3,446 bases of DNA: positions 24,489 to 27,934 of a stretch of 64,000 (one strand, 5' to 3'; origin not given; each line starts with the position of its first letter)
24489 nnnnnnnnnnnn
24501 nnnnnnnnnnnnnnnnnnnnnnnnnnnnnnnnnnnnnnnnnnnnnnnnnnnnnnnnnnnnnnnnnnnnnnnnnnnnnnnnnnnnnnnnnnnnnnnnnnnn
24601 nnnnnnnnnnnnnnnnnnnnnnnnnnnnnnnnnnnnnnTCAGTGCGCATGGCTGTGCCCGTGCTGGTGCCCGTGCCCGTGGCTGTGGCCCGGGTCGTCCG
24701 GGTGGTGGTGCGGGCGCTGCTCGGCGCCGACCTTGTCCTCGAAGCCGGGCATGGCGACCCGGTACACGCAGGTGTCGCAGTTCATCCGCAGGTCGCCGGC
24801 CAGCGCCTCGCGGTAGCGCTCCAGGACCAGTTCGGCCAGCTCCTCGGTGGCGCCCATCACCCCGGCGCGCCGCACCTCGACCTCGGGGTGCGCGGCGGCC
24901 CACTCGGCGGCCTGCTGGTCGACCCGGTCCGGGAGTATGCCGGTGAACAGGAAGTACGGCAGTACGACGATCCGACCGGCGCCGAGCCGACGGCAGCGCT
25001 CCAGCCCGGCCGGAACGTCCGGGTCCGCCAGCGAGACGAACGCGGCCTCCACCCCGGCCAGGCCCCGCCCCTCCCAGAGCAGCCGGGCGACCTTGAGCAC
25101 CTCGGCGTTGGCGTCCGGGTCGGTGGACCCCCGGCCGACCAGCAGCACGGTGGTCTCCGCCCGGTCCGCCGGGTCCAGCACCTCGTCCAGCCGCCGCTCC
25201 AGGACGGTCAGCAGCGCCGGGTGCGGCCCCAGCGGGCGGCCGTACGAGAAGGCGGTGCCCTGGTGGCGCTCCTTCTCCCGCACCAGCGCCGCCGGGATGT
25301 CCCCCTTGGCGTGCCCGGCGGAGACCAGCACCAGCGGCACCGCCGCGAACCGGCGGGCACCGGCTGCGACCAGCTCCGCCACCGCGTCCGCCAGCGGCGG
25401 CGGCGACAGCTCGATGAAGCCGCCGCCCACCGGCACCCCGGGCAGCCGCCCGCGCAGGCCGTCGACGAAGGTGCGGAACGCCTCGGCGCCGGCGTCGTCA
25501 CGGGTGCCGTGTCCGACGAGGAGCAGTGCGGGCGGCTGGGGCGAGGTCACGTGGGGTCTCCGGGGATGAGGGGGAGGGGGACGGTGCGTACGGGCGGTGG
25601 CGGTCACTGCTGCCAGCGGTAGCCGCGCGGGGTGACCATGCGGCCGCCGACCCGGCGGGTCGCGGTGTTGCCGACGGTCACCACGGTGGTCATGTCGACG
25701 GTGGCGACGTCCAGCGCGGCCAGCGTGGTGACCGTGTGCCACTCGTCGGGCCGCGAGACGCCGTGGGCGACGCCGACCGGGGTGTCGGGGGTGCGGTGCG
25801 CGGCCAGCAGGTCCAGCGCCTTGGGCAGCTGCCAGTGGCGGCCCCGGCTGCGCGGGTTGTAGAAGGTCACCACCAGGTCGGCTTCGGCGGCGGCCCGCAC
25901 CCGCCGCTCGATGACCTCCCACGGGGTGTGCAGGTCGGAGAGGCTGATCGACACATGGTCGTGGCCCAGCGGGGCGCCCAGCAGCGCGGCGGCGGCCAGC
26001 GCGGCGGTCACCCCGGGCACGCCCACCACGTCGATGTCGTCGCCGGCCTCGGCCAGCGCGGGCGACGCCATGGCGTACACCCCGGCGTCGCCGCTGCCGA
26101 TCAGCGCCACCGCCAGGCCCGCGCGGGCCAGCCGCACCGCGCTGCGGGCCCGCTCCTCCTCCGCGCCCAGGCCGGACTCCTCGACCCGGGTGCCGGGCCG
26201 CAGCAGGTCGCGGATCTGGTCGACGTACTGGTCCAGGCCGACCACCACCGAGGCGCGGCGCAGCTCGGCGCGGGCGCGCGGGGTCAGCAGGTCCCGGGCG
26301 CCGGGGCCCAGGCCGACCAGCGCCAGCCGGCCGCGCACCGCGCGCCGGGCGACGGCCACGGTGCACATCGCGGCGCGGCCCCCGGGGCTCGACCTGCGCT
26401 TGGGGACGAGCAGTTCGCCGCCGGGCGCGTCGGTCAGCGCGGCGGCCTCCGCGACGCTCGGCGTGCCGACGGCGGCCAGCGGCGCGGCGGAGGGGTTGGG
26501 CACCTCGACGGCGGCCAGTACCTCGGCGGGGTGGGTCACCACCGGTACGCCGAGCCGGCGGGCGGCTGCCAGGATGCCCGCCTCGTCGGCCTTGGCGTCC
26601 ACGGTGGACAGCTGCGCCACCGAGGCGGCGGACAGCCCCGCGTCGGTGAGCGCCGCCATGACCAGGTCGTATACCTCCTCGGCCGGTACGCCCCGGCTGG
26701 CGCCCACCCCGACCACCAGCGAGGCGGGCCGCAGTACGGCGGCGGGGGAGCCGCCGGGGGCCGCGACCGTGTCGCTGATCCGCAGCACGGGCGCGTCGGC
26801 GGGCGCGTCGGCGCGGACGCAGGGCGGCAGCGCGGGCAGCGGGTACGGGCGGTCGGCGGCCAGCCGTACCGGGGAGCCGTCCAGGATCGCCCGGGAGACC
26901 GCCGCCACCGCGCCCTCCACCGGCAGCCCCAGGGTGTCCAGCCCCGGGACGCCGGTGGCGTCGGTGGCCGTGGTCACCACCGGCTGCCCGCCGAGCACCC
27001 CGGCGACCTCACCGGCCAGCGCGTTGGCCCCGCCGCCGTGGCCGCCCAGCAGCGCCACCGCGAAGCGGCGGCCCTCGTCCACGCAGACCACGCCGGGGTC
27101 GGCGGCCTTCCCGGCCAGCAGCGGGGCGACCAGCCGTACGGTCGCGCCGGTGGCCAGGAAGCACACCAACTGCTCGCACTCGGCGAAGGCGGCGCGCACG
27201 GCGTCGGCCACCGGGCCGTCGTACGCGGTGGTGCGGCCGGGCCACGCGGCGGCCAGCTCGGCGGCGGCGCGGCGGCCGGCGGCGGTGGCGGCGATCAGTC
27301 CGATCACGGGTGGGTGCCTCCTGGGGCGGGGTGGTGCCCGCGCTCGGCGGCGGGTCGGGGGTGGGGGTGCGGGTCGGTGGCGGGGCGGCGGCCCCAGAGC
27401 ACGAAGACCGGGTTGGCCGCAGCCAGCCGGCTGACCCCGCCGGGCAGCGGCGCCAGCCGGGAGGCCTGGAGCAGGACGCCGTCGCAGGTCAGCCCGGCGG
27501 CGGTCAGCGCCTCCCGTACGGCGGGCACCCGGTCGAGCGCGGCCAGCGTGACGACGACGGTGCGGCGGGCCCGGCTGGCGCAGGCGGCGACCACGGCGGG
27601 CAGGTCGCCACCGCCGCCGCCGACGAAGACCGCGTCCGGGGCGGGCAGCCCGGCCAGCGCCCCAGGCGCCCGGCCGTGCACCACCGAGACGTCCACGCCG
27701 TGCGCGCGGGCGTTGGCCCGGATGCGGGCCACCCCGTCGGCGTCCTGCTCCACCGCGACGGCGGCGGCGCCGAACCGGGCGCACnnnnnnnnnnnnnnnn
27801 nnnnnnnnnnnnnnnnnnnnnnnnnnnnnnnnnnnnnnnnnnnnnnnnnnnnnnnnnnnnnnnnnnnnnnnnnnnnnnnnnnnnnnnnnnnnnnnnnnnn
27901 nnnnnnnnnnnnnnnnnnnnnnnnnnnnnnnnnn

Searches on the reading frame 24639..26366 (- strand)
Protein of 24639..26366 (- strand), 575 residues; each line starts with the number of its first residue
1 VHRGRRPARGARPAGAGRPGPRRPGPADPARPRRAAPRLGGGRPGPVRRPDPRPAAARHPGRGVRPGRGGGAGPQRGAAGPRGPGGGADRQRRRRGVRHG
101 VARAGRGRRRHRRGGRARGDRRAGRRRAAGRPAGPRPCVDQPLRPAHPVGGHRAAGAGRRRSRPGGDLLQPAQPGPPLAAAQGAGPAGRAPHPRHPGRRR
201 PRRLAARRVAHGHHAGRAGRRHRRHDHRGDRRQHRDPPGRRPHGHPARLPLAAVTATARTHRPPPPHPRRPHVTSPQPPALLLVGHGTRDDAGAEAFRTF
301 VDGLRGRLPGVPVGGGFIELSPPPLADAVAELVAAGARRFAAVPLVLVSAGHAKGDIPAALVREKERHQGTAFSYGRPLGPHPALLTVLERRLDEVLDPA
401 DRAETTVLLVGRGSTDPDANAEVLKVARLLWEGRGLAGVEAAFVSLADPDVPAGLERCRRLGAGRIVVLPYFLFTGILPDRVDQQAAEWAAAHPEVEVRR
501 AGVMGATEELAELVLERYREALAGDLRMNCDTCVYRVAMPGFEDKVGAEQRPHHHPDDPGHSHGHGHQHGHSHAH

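Call 12: search_protein_families(library=pfam, proteins=[window:24639-26366:-], max_evalue=0.001)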
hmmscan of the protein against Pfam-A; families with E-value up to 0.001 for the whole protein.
window:24639-26366:- (575 aa): 1 family
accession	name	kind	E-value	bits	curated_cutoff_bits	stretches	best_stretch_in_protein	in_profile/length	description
PF01903.22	CbiX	-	4.8e-53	178.4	22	2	286-390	1-105/106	CbiX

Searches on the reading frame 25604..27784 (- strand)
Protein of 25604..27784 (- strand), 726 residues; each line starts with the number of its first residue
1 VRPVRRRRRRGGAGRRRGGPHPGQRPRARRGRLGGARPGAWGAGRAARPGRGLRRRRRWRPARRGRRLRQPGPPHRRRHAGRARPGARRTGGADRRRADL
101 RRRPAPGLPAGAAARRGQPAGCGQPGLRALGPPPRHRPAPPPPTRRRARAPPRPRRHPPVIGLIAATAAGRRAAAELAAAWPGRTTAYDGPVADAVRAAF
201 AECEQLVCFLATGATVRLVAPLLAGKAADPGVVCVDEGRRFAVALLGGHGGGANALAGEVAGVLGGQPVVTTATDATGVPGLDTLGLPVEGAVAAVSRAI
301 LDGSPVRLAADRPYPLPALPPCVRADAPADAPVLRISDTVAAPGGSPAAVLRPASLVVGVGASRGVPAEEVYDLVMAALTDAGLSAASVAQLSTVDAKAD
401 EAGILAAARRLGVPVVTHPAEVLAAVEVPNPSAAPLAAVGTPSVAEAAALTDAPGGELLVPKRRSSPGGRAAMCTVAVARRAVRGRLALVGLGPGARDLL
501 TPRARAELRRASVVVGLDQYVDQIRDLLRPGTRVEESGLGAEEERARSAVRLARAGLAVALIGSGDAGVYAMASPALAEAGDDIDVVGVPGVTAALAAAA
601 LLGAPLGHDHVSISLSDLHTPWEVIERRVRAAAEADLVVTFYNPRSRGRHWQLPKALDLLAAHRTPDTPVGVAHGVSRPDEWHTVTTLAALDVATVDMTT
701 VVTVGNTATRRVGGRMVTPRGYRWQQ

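Call 12: search_protein_families(library=pfam, proteins=[window:25604-27784:-], max_evalue=0.001)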
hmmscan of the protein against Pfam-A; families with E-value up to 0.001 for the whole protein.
window:25604-27784:- (726 aa): 3 families
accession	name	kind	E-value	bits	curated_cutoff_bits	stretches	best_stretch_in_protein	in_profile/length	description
PF00590.25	TP_methylase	-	1.3e-38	133.5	27.8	1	487-691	2-211/212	Tetrapyrrole (Corrin/Porphyrin) Methylases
PF01890.21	CbiG_C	-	1.1e-31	110.3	27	1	356-479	1-117/117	Cobalamin synthesis G C-terminus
PF11760.13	CbiG_N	-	9.5e-30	102.9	25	1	195-275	2-82/82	Cobalamin synthesis G N-terminal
